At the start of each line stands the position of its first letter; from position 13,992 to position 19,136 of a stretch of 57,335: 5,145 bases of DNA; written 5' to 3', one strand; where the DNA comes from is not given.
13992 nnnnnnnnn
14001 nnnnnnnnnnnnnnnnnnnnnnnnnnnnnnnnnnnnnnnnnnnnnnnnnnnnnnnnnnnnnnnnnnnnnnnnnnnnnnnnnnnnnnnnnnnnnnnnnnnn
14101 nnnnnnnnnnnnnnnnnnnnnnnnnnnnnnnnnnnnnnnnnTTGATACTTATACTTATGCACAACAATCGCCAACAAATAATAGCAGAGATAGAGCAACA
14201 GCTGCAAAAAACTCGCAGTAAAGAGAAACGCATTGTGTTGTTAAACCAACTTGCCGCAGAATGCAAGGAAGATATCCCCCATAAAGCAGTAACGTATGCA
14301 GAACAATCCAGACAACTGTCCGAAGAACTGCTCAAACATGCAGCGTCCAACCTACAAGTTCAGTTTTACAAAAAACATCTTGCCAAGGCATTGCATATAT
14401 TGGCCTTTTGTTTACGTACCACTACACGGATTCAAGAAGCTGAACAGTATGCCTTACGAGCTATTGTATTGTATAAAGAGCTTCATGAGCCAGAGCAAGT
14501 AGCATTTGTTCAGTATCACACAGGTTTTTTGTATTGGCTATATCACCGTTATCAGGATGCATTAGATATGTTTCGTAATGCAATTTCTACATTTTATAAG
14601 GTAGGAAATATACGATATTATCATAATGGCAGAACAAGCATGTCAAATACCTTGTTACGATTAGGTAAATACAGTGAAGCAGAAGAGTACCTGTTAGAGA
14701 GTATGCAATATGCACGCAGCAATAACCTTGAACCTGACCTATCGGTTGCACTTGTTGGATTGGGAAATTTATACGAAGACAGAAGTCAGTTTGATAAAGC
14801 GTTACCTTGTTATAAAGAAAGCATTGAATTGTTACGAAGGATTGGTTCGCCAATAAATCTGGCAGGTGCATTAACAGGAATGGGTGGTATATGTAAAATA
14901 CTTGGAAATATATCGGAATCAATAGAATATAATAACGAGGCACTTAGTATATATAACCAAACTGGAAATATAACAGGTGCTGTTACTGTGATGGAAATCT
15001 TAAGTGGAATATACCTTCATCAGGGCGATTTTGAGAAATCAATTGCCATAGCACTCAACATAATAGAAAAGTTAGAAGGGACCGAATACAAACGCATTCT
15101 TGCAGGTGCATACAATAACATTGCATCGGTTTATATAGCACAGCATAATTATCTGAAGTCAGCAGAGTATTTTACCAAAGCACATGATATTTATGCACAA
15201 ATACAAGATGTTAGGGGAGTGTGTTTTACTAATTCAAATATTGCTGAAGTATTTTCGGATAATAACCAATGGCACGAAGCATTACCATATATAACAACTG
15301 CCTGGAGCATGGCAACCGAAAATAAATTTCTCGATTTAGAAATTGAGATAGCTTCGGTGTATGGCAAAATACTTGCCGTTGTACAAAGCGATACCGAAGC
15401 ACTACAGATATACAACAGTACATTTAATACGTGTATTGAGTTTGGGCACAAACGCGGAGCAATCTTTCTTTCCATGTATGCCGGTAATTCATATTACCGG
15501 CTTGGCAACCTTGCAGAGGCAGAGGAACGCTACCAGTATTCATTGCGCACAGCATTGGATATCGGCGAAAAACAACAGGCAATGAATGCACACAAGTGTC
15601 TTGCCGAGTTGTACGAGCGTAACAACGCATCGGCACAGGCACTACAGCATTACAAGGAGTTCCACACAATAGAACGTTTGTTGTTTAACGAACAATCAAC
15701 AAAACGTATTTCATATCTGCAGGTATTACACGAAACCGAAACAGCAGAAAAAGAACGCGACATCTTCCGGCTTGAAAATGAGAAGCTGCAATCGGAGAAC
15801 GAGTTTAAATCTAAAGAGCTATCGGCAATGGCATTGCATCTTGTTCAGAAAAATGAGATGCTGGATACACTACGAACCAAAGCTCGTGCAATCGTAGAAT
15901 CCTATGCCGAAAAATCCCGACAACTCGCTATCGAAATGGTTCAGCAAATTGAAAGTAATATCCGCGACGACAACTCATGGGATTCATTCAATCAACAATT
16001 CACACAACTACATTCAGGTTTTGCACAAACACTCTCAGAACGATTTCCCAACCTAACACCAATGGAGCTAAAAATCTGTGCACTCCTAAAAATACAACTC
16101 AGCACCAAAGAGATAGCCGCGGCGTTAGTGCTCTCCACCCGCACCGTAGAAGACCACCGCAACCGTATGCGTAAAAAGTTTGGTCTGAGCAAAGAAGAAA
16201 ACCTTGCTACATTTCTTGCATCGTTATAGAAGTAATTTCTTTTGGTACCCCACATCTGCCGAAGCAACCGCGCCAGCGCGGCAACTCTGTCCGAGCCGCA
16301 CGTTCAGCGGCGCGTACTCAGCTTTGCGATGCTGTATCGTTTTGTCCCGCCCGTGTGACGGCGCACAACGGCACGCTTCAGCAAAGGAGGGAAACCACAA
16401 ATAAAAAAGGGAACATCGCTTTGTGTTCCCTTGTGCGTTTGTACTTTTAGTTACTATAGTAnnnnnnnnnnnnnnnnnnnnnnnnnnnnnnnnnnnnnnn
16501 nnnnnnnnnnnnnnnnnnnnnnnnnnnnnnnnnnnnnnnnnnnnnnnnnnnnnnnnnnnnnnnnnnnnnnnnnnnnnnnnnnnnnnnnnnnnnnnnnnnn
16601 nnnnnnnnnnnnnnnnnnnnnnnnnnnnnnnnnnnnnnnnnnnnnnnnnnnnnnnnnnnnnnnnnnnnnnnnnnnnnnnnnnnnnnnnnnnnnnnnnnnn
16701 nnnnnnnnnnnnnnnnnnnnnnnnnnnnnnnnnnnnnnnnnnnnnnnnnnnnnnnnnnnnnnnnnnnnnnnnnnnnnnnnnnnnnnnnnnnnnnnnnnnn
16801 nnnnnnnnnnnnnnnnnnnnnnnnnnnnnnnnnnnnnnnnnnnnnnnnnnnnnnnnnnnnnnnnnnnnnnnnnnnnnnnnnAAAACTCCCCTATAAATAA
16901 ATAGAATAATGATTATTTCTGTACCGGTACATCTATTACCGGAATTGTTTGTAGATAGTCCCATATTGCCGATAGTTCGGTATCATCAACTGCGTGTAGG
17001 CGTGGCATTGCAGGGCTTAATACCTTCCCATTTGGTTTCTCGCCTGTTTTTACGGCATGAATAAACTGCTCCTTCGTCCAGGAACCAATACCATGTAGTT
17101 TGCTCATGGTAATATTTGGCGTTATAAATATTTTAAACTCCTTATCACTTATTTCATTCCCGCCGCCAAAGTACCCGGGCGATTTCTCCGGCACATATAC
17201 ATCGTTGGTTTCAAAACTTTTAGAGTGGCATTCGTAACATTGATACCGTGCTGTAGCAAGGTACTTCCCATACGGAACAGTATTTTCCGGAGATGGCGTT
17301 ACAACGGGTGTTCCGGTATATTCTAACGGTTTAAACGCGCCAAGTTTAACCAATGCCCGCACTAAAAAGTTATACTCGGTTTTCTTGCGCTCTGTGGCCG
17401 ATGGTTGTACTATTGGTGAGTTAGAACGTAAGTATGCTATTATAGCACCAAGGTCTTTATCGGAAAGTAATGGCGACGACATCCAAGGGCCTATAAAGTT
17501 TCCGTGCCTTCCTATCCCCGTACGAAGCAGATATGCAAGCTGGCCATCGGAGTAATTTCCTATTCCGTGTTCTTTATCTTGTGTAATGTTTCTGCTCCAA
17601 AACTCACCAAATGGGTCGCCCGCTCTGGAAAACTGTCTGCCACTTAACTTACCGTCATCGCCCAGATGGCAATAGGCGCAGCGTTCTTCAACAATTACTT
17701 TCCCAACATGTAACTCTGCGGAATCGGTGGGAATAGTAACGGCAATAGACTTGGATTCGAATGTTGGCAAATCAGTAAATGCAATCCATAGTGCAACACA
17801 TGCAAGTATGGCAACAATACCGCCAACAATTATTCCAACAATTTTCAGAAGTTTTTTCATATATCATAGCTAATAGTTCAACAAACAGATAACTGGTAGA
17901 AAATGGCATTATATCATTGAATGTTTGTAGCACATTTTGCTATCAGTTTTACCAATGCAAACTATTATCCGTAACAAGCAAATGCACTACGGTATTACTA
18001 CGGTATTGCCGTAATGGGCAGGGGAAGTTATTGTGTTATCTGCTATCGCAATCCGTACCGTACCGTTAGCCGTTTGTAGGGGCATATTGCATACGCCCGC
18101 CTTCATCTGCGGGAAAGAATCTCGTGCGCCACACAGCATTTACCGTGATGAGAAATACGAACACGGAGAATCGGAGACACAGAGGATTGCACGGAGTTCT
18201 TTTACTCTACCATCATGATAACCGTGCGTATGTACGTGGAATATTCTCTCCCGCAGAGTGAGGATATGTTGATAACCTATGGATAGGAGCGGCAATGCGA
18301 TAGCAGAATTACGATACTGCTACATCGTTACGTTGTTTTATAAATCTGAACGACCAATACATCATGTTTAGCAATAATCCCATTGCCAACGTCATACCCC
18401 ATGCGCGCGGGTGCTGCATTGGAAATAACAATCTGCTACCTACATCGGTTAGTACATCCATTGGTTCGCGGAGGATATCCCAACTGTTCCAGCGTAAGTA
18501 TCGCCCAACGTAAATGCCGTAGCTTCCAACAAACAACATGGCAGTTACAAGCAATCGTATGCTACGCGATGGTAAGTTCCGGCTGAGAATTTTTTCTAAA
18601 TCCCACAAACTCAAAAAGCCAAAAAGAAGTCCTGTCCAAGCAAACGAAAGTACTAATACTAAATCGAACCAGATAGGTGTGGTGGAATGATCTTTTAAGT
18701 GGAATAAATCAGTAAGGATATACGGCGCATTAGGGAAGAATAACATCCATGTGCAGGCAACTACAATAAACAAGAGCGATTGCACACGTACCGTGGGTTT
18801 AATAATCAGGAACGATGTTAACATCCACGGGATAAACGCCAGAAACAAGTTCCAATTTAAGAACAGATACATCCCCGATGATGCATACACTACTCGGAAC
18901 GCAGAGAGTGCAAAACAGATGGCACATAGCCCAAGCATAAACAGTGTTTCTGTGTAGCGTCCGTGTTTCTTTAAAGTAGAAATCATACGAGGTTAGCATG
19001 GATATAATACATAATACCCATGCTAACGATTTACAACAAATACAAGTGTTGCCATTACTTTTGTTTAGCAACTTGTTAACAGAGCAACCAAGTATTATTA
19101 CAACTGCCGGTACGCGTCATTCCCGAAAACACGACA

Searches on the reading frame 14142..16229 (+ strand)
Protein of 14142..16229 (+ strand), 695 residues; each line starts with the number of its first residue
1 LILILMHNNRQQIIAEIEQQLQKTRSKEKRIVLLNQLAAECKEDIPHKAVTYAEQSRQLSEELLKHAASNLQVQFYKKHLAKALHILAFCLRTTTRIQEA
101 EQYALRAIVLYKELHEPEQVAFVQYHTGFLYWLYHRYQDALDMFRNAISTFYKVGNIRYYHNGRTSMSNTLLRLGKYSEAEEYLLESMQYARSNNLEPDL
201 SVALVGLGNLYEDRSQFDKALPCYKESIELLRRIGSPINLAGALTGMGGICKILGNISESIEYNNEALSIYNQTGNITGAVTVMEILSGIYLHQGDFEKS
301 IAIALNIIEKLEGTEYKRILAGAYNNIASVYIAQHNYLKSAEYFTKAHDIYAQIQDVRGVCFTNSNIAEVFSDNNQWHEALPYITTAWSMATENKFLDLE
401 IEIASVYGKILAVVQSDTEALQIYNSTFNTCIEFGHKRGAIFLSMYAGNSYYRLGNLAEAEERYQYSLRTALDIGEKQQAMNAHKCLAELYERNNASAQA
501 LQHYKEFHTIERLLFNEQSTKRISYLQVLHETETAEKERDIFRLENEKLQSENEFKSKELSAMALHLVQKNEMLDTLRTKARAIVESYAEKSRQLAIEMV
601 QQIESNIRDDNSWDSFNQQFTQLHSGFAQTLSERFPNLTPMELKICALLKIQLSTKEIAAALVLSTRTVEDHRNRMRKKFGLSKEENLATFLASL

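Call 97: search_protein_families(library=pfam, proteins=[window:14142-16229:+], max_evalue=0.00001)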
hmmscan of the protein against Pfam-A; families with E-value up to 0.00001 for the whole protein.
window:14142-16229:+ (695 aa): 10 families
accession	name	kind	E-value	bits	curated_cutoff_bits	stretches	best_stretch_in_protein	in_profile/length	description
PF13424.12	TPR_12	-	3.7e-37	126.8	30.1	3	167-232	9-76/77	Tetratricopeptide repeat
PF07719.23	TPR_2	-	4.3e-24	83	27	0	203-230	3-30/34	Tetratricopeptide repeat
PF00515.34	TPR_1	-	9.8e-21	73.1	27.8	0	203-230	3-30/34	Tetratricopeptide repeat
PF17874.7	TPR_MalT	-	4.8e-17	62.7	45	1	86-343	6-261/336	MalT-like TPR region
PF13374.12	TPR_10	-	3.9e-15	55.7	27.5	0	166-190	7-31/42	Tetratricopeptide repeat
PF13176.12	TPR_7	-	1.7e-11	43.7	27.9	0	203-232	1-30/36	Tetratricopeptide repeat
PF13181.12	TPR_8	-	1.1e-10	41.2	25.7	0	321-347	1-27/34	Tetratricopeptide repeat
PF00196.25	GerE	-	6.8e-09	35.7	23.5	1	637-690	2-55/57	Bacterial regulatory proteins, luxR family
PF13432.12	TPR_16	-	3e-07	31.2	32.7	0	448-506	4-56/65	Tetratricopeptide repeat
PF13428.12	TPR_14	-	8.5e-07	29.5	23.5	0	167-186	7-26/44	Tetratricopeptide repeat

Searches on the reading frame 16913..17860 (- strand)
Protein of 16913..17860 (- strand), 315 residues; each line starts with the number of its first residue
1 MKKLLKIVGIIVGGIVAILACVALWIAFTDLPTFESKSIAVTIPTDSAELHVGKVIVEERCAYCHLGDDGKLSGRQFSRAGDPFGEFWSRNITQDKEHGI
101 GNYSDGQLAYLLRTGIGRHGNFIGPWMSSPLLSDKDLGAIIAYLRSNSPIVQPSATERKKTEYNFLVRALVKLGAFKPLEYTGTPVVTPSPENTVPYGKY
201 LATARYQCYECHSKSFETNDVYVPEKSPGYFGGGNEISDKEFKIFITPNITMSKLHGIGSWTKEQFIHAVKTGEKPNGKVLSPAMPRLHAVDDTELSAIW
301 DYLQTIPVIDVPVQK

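Call 97: search_protein_families(library=pfam, proteins=[window:16913-17860:-], max_evalue=0.00001)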
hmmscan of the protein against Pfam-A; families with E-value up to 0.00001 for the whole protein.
window:16913-17860:- (315 aa): 2 families
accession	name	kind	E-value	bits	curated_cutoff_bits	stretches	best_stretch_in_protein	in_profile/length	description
PF13442.11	Cytochrome_CBB3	-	7.1e-10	39.5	27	0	49-144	2-68/68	Cytochrome C oxidase, cbb3-type, subunit III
PF00034.26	Cytochrom_C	-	1.1e-09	39.9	21.3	0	53-147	4-89/90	Cytochrome c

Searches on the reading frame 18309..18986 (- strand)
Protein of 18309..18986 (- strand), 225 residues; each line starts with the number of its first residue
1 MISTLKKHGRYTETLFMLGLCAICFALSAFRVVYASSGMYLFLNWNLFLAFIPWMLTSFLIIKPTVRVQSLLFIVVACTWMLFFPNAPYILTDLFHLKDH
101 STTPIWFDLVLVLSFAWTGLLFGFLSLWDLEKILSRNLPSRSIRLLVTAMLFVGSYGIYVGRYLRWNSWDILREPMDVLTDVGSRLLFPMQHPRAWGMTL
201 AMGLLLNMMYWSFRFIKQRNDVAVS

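Call 97: search_protein_families(library=pfam, proteins=[window:18309-18986:-], max_evalue=0.00001)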
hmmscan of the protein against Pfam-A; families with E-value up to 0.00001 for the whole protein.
window:18309-18986:- (225 aa): 1 family
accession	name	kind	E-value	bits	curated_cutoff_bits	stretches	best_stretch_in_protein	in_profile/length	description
PF07099.16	DUF1361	-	2.4e-43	148.4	25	1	45-208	1-168/169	Protein of unknown function (DUF1361)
